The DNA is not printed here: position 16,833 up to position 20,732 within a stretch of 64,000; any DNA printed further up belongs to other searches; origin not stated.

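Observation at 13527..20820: Composition break inside the giant gene: a ~7-kb lower-GC 3' cassette grafted onto a high-GC repeat scaffold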

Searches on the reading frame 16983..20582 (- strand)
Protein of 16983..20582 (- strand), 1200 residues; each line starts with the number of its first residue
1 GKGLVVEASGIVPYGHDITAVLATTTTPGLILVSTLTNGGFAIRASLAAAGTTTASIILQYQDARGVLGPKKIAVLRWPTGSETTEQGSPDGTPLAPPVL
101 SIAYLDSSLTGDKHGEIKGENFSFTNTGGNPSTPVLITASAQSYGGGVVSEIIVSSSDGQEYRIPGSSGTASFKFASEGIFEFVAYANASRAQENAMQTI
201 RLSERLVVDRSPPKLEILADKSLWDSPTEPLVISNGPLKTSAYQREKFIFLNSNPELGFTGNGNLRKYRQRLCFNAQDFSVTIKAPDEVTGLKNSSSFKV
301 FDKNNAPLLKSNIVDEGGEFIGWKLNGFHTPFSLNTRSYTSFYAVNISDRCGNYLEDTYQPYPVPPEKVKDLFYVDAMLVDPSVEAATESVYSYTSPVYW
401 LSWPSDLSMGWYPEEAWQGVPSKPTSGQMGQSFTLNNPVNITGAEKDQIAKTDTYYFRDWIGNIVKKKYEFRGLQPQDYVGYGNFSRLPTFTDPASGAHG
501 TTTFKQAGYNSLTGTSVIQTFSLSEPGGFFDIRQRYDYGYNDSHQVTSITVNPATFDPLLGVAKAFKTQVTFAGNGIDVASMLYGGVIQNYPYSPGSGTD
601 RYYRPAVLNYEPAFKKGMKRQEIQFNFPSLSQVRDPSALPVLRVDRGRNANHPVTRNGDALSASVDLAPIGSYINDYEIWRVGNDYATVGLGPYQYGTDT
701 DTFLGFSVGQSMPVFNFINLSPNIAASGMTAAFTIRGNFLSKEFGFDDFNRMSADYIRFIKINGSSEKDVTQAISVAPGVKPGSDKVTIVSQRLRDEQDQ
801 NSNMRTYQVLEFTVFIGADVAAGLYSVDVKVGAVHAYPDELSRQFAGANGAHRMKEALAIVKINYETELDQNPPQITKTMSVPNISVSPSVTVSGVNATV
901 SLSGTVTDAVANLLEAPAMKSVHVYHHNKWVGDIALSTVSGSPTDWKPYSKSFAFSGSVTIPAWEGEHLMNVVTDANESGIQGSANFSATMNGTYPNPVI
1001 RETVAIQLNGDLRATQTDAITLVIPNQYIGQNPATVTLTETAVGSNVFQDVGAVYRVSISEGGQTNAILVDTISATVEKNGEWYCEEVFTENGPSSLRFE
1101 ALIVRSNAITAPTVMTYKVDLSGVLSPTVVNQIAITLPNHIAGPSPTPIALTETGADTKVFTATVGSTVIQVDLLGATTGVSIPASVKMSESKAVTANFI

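Call 34: search_protein_representatives(protein=window:16983-20582:-)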
Query: 1200 residues. Proteins with E-value up to 0.001 (for the whole library): 53; up to 1e-10: 40; up to 1e-30: 15. The best 53 are listed.
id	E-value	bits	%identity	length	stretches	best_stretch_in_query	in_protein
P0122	3.9e-93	329.8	30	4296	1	7-1138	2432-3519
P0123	1.3e-87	311.5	32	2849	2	4-996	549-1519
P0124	7.7e-57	209.6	38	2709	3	836-1183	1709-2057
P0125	4.9e-47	177.1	30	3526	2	715-1180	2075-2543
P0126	1.2e-46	175.8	37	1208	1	856-1199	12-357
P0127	3.3e-46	174.4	39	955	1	854-1174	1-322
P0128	2.3e-44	168.3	34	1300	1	802-1180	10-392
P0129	2.6e-43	164.8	42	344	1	588-866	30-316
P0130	1.2e-42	162.6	34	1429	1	700-1199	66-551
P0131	2.0e-39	151.9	33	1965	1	713-1177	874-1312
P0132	3.2e-37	144.6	31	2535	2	812-1099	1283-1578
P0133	7.9e-36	140.0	34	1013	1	854-1157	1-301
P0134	2.7e-35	138.3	33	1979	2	592-905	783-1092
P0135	1.0e-33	133.1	30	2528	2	692-987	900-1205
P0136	1.0e-32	129.7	41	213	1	671-864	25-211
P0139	2.4e-27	111.9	29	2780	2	7-412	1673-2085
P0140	5.2e-27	110.8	35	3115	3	715-1081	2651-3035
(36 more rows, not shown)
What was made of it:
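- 16281..20609 (-): Family-conserved 'core' (aa 2751-4193). It has no Pfam or NCBIfam match and is predicted to be beta-rich. It contains the conserved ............................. segment. The exhaustive HMMER search found 53 relatives (call 34).
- Closest known: Sec-dependent, HINT-processed polymorphic toxins with SUKH immunity. Different: It is very rare: 53 representatives among 1.84 billion (call 34).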

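Call 36: list_cluster_members(proteins=[P0122, P0123, P0124, P0125, P0126, P0128, P0130, P0131, P0139, P0140])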
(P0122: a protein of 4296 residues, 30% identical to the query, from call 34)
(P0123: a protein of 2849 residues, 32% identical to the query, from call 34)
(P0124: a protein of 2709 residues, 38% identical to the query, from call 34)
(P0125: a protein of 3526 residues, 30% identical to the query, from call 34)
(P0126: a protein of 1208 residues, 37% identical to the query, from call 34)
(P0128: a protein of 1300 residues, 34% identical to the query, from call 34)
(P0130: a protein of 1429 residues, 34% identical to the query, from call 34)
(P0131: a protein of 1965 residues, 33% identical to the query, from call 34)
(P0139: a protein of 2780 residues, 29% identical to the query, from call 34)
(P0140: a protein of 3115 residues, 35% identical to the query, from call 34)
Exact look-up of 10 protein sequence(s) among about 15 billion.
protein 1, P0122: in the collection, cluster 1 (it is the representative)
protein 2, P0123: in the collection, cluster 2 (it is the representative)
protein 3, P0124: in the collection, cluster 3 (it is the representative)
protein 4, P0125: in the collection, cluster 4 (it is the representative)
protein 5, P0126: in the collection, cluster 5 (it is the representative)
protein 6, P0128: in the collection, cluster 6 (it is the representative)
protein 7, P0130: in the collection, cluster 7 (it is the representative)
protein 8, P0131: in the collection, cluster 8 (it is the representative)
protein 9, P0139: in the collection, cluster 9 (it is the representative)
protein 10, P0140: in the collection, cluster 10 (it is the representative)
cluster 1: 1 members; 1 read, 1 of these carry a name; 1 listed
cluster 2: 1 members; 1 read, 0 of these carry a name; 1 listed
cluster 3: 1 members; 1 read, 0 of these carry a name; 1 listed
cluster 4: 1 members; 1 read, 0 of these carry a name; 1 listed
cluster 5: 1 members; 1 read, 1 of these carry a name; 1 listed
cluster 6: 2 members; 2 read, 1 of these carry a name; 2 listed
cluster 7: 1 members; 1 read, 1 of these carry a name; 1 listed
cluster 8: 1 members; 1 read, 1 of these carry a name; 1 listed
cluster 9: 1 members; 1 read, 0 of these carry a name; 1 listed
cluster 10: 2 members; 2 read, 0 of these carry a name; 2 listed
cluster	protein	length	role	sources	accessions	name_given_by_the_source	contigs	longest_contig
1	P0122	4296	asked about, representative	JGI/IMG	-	hypothetical protein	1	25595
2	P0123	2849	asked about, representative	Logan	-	-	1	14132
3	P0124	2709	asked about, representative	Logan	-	-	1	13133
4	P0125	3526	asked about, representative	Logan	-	-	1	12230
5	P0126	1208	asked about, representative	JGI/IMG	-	hypothetical protein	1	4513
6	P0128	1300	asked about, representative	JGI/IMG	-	hypothetical protein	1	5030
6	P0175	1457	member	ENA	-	-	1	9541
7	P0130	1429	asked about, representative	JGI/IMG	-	hypothetical protein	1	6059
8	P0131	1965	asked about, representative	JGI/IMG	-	hypothetical protein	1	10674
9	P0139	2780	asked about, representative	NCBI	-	-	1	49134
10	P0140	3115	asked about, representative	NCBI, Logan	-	-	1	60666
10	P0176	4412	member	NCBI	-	-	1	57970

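Call 37: search_protein_families(library=pfam, proteins=[P0122, P0123, P0124], max_evalue=0.001)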
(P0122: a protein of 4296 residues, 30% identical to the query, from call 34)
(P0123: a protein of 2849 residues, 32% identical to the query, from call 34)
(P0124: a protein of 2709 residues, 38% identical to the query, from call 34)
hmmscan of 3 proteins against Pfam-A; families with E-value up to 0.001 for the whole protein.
P0122 (4296 aa): 8 families
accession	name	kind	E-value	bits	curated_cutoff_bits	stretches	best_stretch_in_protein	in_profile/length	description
PF03160.20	Calx-beta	-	1.5e-72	241.6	27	8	2080-2191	3-119/119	Calx-beta domain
PF13385.13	Laminin_G_3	-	4.6e-66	222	27.6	3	1063-1211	7-151/151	Concanavalin A-like lectin/glucanases superfamily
PF13927.12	Ig_3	-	2e-32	112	30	2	433-508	1-78/78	Immunoglobulin domain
PF07679.22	I-set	-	8.3e-27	93.5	23.7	0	342-429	1-90/90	Immunoglobulin I-set domain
PF07591.16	PT-HINT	-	1.4e-24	87.4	27.7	1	3993-4141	2-137/137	Pretoxin HINT domain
PF22352.2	K319L-like_PKD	-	1.1e-07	32.2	27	1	835-915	1-82/84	K319L-like, PKD domain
PF13403.11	Hint_2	-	7.1e-05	23.7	28.4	1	3985-4016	1-32/147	Hint domain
PF13895.12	Ig_2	-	0.00038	21.1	27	0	1217-1306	1-79/79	Immunoglobulin domain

P0123 (2849 aa): 1 family
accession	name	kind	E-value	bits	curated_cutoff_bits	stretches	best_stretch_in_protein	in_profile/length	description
PF03160.20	Calx-beta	-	2.8e-23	82.6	27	1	195-308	2-119/119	Calx-beta domain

P0124 (2709 aa): 3 families
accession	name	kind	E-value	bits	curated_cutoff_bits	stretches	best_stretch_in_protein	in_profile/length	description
PF18911.6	PKD_4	-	1.3e-05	25.6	27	1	416-503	4-84/85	PKD domain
PF00801.26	PKD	-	2.2e-05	24.8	23.5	1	426-498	9-75/80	PKD domain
PF22352.2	K319L-like_PKD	-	8.6e-05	22.9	27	1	428-504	7-84/84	K319L-like, PKD domain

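Call 38: search_protein_families(library=pfam, proteins=[P0125, P0176, P0131], max_evalue=0.001)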
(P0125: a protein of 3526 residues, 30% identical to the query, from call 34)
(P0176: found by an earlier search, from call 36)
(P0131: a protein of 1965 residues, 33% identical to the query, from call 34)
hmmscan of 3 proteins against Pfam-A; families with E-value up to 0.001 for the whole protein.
P0125 (3526 aa): 11 families
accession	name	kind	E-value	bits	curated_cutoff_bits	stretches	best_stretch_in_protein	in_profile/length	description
PF22352.2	K319L-like_PKD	-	4.5e-27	94.3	27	2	885-957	12-84/84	K319L-like, PKD domain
PF03160.20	Calx-beta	-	4.5e-20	72.3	27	2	960-1074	5-119/119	Calx-beta domain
PF18911.6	PKD_4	-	2.1e-13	50.6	27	2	1077-1166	1-83/85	PKD domain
PF07081.18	DUF1349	-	3.4e-12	46.9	32.4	0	50-199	22-176/179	Protein of unknown function (DUF1349)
PF14414.12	WHH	-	8.9e-12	45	25.1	1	3483-3519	6-42/43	A nuclease of the HNH/ENDO VII superfamily with conserved WHH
PF12639.13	Colicin-DNase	-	4.3e-11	43.9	25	1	3428-3512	2-96/96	DNase/tRNase domain of colicin-like bacteriocin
PF13403.11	Hint_2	-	2.9e-07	31.4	28.4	1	3151-3203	2-54/147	Hint domain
PF07591.16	PT-HINT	-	6.3e-07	30.2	27.7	1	3230-3317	58-137/137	Pretoxin HINT domain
PF00801.26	PKD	-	1.5e-06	28.6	23.5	0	1089-1166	10-80/80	PKD domain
PF02010.21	REJ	-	3.3e-05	23.1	25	0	1092-1166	98-198/452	REJ domain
PF17963.7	Big_9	-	0.0002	22.6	23.6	1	1077-1164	1-88/89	Bacterial Ig domain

P0176 (4412 aa): 5 families
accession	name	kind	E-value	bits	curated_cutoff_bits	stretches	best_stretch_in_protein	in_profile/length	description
PF07691.17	PA14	-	3.2e-89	296.7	24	4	29-155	3-138/147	PA14 domain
PF03160.20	Calx-beta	-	2.7e-11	44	27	1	729-837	5-118/119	Calx-beta domain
PF22352.2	K319L-like_PKD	-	1.1e-06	28.9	27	1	1032-1116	4-84/84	K319L-like, PKD domain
PF18911.6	PKD_4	-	4.3e-05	23.9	27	0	838-927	1-76/85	PKD domain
PF00801.26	PKD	-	0.00042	20.7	23.5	0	861-924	17-70/80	PKD domain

P0131 (1965 aa): 3 families
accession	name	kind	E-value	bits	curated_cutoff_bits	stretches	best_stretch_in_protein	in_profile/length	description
PF23194.1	NOMO_5th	-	1.8e-06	28.6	27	0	187-228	47-89/89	NOMO fifth transthyretin-like domain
PF04234.18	CopC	-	0.00012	23.5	23.3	0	138-203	17-81/92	CopC domain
PF10633.15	NPCBM_assoc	-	0.00032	21.2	24.4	0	321-361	38-75/78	NPCBM-associated, NEW3 domain of alpha-galactosidase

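Call 40: find_encoding_contigs(protein=P0123, flank=10000, max_places=4)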
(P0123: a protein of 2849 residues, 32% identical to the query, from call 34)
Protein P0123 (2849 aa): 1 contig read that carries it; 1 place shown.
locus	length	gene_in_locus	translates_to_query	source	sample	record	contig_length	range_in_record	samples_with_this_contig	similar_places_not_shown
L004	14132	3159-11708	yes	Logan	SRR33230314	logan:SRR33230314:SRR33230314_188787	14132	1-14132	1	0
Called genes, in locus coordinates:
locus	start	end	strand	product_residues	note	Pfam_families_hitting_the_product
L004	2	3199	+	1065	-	?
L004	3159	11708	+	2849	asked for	PF03160:Calx-beta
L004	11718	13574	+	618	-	PF03781:FGE-sulfatase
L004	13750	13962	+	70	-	PF01165:Ribosomal_S21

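Call 45: find_encoding_contigs(protein=P0122, flank=10000, max_places=4)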
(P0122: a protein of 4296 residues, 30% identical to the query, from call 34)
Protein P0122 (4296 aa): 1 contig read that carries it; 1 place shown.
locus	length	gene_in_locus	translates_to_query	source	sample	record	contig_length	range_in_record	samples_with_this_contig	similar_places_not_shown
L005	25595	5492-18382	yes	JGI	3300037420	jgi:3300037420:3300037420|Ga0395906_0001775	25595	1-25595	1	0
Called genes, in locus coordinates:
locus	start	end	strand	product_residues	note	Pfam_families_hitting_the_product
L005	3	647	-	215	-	?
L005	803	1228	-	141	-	-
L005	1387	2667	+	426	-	PF05448:AXE1, PF00326:Peptidase_S9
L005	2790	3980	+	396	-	PF00890:FAD_binding_2, PF01266:DAO (weak), PF03486:HI0933_like, PF07992:Pyr_redox_2, PF12831:FAD_oxidored, PF13450:NAD_binding_8 (faint), PF13738:Pyr_redox_3 (faint), PF22780:HI0933_like_1st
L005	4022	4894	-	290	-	PF20434:BD-FAE, PF07859:Abhydrolase_3, PF00326:Peptidase_S9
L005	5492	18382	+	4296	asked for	PF13385:Laminin_G_3, PF07679:I-set (faint), PF13927:Ig_3 (faint), PF13385:Laminin_G_3, PF22352:K319L-like_PKD, PF13385:Laminin_G_3, PF03160:Calx-beta, PF07591:PT-HINT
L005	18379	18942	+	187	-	PF14567:SUKH_5 (weak), PF09346:SMI1_KNR4, PF14568:SUKH_6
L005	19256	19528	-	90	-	-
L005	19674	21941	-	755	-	PF00069:Pkinase, PF03109:ABC1 (weak), PF07714:PK_Tyr_Ser-Thr, PF00498:FHA (weak)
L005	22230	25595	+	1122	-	?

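Call 79: find_encoding_contigs(protein=P0125, flank=6000, max_places=2)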
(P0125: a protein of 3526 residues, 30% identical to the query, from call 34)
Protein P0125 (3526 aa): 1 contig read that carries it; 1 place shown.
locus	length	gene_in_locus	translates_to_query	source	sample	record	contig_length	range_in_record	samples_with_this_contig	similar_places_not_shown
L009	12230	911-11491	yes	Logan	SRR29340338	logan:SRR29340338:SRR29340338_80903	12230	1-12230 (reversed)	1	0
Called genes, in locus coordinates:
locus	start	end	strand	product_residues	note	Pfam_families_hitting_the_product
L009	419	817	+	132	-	-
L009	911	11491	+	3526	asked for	PF22352:K319L-like_PKD, PF03160:Calx-beta (weak), PF18911:PKD_4 (weak), PF22352:K319L-like_PKD, PF07591:PT-HINT (weak), PF13403:Hint_2 (weak), PF12639:Colicin-DNase, PF14414:WHH, +2 more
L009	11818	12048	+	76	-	-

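Call 80: find_encoding_contigs(protein=P0176, flank=6000, max_places=2)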
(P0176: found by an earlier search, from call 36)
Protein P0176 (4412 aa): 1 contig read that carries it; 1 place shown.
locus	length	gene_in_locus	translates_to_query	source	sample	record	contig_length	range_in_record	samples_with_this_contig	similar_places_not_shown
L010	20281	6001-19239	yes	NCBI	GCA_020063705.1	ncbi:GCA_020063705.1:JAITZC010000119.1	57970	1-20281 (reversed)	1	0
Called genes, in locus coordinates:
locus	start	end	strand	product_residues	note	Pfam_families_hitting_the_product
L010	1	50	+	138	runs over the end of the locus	PF02580:Tyr_Deacylase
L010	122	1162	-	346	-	PF00069:Pkinase, PF07714:PK_Tyr_Ser-Thr, PF01636:APH (faint), PF03109:ABC1 (weak)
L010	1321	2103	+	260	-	PF00459:Inositol_P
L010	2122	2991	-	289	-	PF13649:Methyltransf_25 (weak)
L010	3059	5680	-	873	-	PF02861:Clp_N, PF23569:NBD_SMAX1, PF00004:AAA, PF17871:AAA_lid_9, PF00004:AAA, PF07724:AAA_2, PF07728:AAA_5, PF10431:ClpB_D2-small, +12 more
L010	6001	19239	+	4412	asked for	PF07691:PA14, PF03160:Calx-beta (weak), PF18911:PKD_4 (faint), PF22352:K319L-like_PKD (weak)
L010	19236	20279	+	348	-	?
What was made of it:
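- Closest known: Prophage cargo. Different: Family homologues in other samples sit in chromosomal contexts (calls 40, 45, 80).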

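Call 81: find_encoding_contigs(protein=P0124, flank=6000, max_places=2)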
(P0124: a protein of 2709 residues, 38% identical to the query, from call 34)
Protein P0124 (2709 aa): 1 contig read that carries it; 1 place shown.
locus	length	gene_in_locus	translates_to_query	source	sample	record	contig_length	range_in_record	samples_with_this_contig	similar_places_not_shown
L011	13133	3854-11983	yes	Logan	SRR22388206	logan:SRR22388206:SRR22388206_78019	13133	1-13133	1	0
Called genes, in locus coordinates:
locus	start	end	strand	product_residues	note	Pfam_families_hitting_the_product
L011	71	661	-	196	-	PF07963:N_methyl (weak)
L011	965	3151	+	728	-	-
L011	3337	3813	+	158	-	-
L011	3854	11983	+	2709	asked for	PF00801:PKD (weak), PF18911:PKD_4 (weak)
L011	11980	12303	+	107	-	-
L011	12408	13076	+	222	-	-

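Call 96: search_protein_families(library=pfam, proteins=[L004:9756-11705:+, L011:11531-11980:+, L011:11980-12303:+, L011:12408-13076:+, L009:11818-12048:+, L010:19236-20279:+, L010:17002-19236:+], max_evalue=0.05)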
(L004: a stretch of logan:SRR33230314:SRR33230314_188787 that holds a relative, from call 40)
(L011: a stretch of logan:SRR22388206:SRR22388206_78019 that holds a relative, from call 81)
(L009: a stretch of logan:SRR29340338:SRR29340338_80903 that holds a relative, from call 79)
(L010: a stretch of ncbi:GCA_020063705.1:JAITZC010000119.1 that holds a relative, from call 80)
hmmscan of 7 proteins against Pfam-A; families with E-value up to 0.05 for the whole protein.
L004:9756-11705:+ (650 aa): 0 families

L011:11531-11980:+ (150 aa): 1 family
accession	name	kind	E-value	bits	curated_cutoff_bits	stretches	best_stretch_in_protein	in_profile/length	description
PF02267.23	Rib_hydrolayse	-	1.6e-05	24.8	25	1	73-135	132-193/241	ADP-ribosyl cyclase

L011:11980-12303:+ (107 aa): 0 families

L011:12408-13076:+ (222 aa): 0 families

L009:11818-12048:+ (76 aa): 1 family
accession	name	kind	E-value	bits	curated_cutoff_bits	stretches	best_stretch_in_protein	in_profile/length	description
PF09346.15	SMI1_KNR4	-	0.00014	22.9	25.4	1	4-70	70-123/125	SMI1 / KNR4 family (SUKH-1)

L010:19236-20279:+ (348 aa): 1 family
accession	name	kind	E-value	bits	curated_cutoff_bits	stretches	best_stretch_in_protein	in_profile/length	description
PF03781.23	FGE-sulfatase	-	5.3e-08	33.3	23.3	1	79-285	22-218/255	Sulfatase-modifying factor enzyme 1-like domain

L010:17002-19236:+ (745 aa): 0 families
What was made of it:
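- Closest known: C-terminal displacement in Rhs and CdiA polymorphic toxins. Same: Tips differ among family members: an HH-type tip here and in P0122; WHH/colicin-DNase in P0125; a weak ADP-ribosyl-cyclase-like match in P0124 (calls 38, 96).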
